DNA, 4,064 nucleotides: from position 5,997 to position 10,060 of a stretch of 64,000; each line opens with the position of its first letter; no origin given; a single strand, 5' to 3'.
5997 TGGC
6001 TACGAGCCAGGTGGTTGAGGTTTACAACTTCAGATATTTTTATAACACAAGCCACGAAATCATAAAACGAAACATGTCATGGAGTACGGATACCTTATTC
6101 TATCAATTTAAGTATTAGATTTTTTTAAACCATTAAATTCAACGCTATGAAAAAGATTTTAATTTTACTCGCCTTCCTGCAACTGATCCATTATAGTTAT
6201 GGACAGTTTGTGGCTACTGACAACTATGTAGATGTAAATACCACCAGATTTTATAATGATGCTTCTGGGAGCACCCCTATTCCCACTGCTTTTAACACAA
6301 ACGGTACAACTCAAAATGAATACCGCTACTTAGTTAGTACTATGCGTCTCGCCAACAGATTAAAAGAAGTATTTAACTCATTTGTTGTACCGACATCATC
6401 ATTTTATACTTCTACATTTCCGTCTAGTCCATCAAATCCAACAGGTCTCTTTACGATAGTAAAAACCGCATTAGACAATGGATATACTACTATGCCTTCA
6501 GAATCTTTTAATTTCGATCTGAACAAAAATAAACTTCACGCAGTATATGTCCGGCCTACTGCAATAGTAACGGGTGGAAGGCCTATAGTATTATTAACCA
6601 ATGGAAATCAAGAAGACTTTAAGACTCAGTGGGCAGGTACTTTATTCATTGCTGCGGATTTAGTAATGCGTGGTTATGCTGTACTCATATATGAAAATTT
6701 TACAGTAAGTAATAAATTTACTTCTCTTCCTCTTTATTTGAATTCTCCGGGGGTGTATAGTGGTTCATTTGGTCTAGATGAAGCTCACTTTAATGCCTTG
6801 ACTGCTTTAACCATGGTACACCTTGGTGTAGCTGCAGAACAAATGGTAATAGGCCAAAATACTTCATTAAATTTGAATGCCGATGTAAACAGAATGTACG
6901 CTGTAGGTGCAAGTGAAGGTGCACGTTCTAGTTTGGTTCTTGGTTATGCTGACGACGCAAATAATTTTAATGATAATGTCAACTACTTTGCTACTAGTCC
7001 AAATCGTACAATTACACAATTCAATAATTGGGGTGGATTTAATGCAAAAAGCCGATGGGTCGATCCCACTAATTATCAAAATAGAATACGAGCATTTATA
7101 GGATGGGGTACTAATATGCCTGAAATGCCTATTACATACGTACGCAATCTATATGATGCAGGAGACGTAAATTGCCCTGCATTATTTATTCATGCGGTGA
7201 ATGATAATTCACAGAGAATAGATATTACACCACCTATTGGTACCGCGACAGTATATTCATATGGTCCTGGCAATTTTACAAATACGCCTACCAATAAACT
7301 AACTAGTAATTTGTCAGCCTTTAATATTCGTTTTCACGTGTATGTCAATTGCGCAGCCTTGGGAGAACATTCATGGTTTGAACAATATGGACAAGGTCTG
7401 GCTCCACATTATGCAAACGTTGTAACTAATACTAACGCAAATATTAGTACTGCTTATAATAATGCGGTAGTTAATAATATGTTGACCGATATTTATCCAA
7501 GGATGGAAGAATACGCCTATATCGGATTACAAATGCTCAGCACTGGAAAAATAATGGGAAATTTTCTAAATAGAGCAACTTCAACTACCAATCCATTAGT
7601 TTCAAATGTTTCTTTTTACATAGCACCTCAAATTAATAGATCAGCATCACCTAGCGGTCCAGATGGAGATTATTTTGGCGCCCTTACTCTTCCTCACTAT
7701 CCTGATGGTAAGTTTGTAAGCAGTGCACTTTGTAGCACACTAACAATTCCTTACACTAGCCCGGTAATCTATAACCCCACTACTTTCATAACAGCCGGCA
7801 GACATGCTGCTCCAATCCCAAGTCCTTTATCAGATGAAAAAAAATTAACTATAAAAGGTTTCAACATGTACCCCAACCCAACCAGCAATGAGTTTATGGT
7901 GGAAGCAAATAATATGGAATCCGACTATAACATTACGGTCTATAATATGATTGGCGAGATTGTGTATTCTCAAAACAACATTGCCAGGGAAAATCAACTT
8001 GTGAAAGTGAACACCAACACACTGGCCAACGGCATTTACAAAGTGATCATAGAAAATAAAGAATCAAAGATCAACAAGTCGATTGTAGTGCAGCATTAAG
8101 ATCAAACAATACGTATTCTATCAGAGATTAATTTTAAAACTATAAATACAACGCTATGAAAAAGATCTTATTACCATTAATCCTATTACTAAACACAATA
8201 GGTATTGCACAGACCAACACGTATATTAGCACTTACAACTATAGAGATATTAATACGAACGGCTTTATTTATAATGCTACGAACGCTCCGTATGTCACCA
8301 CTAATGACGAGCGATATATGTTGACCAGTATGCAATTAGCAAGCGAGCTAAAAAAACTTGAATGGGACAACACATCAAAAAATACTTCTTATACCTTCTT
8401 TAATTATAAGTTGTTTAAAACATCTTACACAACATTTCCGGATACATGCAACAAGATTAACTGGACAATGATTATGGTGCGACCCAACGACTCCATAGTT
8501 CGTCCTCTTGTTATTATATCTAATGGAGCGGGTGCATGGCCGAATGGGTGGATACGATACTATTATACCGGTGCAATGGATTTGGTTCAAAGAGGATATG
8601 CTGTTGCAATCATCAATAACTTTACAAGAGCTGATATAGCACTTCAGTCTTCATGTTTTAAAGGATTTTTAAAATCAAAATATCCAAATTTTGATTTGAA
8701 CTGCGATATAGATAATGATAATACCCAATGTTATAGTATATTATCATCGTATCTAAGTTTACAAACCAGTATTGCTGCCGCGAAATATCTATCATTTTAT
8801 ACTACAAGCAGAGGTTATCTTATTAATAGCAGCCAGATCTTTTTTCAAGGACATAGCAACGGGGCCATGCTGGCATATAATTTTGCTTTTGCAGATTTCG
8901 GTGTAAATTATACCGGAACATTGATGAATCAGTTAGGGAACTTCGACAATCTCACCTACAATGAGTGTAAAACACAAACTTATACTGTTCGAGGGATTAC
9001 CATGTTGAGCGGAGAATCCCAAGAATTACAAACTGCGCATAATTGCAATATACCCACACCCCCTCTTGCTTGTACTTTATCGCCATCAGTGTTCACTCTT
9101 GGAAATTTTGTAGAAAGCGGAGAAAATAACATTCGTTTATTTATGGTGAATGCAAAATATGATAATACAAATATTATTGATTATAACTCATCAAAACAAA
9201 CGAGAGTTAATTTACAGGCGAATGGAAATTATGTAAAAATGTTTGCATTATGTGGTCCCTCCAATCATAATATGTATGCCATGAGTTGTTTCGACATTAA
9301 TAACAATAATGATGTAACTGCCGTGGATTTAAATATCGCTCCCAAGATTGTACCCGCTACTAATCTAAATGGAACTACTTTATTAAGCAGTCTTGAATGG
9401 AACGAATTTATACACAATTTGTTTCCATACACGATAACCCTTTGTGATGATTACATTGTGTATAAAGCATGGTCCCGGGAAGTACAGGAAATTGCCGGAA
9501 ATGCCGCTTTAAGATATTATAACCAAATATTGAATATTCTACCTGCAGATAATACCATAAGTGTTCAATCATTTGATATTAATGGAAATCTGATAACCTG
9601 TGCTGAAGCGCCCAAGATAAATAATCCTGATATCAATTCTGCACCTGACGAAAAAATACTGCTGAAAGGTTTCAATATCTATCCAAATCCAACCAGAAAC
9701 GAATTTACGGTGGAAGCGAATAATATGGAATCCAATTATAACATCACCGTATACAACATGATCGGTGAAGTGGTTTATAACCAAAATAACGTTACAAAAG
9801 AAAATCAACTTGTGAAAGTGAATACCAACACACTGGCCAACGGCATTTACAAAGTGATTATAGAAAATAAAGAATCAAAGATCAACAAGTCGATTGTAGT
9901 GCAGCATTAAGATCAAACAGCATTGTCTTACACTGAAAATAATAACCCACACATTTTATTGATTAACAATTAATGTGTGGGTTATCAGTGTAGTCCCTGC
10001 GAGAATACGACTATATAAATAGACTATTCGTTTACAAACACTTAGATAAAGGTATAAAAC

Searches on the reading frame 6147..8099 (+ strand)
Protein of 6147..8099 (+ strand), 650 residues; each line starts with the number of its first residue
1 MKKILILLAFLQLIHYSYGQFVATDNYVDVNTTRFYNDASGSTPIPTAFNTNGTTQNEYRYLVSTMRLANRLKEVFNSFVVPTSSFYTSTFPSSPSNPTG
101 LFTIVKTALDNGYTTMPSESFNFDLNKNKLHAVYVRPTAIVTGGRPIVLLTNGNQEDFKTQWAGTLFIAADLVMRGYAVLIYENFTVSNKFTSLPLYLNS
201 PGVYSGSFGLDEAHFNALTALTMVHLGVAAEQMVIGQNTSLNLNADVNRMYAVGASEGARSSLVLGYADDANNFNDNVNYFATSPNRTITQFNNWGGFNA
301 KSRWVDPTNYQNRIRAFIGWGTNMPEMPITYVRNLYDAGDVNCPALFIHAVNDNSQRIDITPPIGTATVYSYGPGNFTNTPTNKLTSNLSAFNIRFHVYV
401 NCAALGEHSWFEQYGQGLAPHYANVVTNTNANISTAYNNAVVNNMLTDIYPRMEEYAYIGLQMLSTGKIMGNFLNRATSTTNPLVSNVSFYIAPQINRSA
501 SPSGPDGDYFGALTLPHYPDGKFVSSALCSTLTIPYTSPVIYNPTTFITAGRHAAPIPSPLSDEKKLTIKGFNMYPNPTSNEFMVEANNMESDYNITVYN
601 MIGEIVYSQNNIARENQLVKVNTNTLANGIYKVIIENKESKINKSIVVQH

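Call 82: search_protein_families(library=pfam, proteins=[window:6147-8099:+], max_evalue=0.001)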
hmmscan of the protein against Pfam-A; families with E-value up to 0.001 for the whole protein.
window:6147-8099:+ (650 aa): 3 families
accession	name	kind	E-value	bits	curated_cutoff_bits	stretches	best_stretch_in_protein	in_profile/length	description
PF18962.6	Por_Secre_tail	-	5.4e-12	46.3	27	1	574-647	1-74/75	Secretion system C-terminal sorting domain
PF11589.14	DUF3244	-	1.4e-05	25.4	25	1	581-640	29-88/96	Domain of unknown function (DUF3244)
PF13585.12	CHU_C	-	0.00048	20.6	27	1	580-641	15-77/86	CHU_C Type IX secretion signal domain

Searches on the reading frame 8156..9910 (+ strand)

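Call 8: search_protein_families(library=pfam, proteins=[window:8156-9910:+], max_evalue=0.01)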
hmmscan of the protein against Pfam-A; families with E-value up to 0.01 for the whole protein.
window:8156-9910:+ (584 aa): 3 families
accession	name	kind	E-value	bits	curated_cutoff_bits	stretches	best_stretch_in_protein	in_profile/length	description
PF18962.6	Por_Secre_tail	-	3.3e-12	46.9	27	1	508-581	1-74/75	Secretion system C-terminal sorting domain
PF11589.14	DUF3244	-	8.4e-06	26.1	25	1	517-574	31-88/96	Domain of unknown function (DUF3244)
PF13585.12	CHU_C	-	3.3e-05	24.4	27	1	514-575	15-77/86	CHU_C Type IX secretion signal domain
